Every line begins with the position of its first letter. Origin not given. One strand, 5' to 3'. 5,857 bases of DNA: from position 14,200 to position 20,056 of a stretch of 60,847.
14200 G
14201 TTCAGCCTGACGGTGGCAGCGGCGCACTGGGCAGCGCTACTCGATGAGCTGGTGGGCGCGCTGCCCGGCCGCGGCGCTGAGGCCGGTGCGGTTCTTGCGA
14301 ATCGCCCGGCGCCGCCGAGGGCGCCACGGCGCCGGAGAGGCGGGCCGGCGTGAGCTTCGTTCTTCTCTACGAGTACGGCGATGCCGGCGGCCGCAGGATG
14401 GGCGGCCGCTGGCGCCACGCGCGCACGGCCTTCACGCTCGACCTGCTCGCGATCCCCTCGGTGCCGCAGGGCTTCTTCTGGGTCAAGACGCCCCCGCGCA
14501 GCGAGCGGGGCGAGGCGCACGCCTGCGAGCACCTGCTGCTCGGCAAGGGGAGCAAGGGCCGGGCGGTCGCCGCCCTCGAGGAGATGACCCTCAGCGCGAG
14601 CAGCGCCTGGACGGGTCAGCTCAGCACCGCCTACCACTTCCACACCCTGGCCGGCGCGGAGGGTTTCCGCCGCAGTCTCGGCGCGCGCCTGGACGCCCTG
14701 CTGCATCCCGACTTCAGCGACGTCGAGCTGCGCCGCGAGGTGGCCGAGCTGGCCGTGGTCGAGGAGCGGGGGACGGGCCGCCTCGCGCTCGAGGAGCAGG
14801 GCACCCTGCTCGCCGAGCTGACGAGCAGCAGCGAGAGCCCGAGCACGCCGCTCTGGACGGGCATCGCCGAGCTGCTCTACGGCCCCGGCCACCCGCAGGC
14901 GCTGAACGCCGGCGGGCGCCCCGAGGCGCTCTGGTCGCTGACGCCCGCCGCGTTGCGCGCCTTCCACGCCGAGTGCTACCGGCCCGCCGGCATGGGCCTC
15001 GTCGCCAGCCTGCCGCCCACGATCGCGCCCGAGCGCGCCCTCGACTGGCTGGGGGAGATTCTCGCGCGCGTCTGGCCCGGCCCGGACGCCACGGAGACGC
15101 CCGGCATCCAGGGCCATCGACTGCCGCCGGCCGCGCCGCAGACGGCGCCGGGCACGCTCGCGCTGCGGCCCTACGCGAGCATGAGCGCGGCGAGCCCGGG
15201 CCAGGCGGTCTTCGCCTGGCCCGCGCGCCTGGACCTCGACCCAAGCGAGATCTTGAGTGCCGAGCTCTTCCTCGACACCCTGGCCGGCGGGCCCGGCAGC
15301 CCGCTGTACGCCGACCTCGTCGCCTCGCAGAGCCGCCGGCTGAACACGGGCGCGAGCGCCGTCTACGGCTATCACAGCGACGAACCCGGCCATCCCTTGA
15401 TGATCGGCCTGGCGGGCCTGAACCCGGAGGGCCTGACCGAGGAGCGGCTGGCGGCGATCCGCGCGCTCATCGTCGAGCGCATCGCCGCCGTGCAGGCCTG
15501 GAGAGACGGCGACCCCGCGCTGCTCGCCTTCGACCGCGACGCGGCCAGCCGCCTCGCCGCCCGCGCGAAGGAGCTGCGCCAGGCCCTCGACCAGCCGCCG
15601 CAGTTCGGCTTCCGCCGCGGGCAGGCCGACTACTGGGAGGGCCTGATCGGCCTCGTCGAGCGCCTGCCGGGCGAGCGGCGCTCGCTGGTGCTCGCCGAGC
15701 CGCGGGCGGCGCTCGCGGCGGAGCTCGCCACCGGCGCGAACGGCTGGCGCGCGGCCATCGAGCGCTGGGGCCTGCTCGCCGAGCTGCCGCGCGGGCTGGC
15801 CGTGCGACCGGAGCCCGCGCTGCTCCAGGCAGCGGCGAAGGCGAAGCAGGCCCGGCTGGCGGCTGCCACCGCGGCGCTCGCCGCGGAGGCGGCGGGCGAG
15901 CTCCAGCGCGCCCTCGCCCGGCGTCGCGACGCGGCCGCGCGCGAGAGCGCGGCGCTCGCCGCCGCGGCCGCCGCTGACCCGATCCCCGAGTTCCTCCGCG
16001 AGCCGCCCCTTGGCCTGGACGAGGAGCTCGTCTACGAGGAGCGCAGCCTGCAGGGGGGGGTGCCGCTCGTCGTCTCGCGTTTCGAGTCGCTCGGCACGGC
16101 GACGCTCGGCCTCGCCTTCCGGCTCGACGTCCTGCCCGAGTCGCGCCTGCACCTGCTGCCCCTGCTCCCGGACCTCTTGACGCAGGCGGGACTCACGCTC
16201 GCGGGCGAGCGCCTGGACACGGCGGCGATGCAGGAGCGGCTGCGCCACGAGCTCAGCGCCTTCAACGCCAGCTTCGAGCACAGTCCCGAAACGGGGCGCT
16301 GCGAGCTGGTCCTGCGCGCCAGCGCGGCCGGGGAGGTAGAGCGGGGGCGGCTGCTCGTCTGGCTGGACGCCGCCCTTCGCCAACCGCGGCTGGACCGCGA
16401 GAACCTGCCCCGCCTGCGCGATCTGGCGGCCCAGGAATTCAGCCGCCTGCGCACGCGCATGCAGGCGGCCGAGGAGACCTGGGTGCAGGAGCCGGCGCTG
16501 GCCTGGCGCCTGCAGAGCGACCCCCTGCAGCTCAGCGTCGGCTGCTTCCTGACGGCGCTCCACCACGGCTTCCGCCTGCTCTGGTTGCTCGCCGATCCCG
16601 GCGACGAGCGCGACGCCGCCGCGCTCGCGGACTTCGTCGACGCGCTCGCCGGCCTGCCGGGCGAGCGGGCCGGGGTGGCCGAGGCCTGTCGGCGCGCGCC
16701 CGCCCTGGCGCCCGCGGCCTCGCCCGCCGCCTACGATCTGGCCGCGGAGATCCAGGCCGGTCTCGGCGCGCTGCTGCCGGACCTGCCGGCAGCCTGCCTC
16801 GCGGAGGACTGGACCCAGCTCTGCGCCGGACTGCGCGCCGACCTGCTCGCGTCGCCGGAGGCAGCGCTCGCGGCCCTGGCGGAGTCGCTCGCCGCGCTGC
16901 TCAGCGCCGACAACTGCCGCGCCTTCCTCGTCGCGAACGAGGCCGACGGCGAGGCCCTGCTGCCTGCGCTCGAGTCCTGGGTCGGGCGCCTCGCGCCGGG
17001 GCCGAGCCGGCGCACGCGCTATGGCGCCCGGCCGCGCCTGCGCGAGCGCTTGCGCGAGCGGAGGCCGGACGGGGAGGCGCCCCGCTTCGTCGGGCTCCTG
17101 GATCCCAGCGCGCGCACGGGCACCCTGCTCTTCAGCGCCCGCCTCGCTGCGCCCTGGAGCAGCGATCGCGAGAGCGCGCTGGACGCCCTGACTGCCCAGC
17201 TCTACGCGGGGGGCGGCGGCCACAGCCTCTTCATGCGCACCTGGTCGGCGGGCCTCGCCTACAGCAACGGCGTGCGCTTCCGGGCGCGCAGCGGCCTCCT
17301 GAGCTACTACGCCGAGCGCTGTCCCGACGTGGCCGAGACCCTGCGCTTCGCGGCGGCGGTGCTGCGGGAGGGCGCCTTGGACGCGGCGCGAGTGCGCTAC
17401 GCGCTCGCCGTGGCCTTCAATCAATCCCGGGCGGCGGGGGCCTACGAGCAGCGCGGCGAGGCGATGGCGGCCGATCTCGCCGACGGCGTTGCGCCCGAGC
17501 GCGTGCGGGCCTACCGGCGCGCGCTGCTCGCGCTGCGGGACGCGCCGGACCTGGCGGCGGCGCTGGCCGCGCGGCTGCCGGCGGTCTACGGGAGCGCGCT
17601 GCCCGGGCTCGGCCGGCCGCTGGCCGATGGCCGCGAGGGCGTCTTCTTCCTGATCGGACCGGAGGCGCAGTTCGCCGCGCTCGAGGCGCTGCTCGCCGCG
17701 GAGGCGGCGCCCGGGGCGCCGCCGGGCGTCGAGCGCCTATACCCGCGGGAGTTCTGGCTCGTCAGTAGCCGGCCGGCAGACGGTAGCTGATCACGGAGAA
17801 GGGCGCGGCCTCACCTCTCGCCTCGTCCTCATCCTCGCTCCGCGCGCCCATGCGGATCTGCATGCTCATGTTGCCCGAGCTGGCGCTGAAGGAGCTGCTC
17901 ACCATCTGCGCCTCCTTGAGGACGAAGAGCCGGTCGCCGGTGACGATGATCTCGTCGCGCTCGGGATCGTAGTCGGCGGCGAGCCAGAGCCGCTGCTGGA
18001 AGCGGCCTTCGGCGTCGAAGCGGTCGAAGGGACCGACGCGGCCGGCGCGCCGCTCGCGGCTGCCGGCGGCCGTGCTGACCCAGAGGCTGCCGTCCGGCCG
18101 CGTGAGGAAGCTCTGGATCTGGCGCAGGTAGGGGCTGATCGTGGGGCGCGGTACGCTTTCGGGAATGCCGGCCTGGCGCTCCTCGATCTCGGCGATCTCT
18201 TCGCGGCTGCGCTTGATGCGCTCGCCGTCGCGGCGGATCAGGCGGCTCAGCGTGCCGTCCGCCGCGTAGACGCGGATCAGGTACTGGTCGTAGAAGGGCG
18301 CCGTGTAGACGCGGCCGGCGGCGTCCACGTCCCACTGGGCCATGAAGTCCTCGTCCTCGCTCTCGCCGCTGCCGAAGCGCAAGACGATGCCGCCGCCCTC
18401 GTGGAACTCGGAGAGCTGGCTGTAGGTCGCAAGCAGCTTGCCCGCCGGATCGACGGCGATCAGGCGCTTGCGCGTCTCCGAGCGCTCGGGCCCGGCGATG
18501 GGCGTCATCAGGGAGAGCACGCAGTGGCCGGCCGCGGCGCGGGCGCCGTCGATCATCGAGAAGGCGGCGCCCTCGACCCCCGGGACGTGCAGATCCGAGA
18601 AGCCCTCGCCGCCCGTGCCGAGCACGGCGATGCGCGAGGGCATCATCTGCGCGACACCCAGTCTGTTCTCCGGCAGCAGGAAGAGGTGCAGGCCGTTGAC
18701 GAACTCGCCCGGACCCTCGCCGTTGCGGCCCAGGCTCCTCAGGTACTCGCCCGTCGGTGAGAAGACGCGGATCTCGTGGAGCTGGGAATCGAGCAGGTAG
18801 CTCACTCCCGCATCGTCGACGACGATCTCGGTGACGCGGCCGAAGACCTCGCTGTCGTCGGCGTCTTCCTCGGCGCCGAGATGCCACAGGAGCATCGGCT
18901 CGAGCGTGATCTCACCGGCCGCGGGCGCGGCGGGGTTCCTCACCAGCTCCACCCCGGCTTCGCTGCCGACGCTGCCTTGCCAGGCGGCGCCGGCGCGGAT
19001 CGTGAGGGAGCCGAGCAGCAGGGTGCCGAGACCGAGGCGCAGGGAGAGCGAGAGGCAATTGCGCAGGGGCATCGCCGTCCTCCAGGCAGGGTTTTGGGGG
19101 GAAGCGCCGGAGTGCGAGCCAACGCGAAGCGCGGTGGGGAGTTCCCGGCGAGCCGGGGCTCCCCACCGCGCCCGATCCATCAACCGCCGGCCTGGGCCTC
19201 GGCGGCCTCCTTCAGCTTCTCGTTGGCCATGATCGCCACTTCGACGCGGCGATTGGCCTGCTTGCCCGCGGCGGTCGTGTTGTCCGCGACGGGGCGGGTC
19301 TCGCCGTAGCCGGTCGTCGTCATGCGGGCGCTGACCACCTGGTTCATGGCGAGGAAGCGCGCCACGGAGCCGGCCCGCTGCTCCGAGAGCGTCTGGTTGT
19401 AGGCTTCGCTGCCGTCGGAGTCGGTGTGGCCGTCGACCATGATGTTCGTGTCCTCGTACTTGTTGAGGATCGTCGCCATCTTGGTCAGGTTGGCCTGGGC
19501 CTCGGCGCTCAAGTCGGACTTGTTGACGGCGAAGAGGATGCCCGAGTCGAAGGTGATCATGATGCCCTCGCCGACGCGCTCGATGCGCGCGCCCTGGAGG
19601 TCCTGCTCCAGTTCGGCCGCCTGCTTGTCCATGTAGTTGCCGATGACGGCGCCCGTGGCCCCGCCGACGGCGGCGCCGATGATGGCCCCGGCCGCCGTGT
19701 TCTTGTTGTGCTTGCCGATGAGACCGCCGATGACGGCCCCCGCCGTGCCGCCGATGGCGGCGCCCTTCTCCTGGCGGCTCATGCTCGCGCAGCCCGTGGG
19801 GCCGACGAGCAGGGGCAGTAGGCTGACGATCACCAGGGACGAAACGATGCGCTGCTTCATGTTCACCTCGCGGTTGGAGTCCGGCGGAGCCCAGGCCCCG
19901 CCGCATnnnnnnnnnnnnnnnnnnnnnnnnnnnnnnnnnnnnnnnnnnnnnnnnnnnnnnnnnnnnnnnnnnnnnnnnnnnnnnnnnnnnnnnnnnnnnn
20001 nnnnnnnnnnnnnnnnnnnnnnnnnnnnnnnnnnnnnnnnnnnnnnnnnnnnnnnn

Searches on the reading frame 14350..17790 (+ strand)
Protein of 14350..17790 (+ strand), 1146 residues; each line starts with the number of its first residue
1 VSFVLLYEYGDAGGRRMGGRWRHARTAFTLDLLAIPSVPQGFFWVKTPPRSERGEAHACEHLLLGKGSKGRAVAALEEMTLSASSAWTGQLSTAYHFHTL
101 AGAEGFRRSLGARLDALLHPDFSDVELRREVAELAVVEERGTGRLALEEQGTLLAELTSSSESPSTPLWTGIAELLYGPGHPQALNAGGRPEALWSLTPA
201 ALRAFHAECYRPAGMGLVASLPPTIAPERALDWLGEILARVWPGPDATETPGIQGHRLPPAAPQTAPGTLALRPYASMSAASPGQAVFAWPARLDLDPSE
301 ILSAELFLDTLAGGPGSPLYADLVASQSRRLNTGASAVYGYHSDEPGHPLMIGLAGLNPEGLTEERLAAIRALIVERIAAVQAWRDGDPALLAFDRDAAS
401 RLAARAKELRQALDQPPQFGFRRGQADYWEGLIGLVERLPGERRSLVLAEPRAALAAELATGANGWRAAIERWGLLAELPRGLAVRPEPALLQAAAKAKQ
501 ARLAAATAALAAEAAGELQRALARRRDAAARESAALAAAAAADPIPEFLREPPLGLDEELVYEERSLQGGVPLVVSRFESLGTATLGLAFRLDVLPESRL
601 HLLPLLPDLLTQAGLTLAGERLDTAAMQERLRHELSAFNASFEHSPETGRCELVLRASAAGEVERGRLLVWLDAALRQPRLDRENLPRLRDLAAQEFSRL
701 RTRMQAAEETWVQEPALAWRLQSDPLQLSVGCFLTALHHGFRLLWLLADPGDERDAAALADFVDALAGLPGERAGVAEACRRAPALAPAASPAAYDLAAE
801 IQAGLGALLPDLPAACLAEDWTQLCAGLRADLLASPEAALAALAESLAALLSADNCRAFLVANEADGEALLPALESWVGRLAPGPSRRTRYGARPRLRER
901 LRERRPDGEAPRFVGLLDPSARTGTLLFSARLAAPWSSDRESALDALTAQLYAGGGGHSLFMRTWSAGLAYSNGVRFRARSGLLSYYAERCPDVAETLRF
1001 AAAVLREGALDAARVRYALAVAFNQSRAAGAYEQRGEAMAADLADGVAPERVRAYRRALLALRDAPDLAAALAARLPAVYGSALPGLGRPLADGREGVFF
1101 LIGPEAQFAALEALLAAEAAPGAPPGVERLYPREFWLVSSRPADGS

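Call 22: search_protein_families(library=pfam, proteins=[window:14350-17790:+], max_evalue=0.00001)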
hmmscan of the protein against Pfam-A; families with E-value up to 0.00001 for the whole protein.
window:14350-17790:+ (1146 aa): 1 family
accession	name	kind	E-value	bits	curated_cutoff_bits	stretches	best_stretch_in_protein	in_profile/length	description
PF05193.26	Peptidase_M16_C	-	5.9e-08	33.2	23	0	196-375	1-162/181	Peptidase M16 inactive domain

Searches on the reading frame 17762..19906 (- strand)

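Call 68: search_protein_families(library=pfam, proteins=[window:17762-19906:-], max_evalue=0.001)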
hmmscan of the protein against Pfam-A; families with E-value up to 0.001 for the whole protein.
window:17762-19906:- (714 aa): 1 family
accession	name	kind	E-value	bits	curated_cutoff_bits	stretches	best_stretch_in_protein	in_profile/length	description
PF17170.10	DUF5128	-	3e-05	23.8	22.9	1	351-404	39-91/321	6-bladed beta-propeller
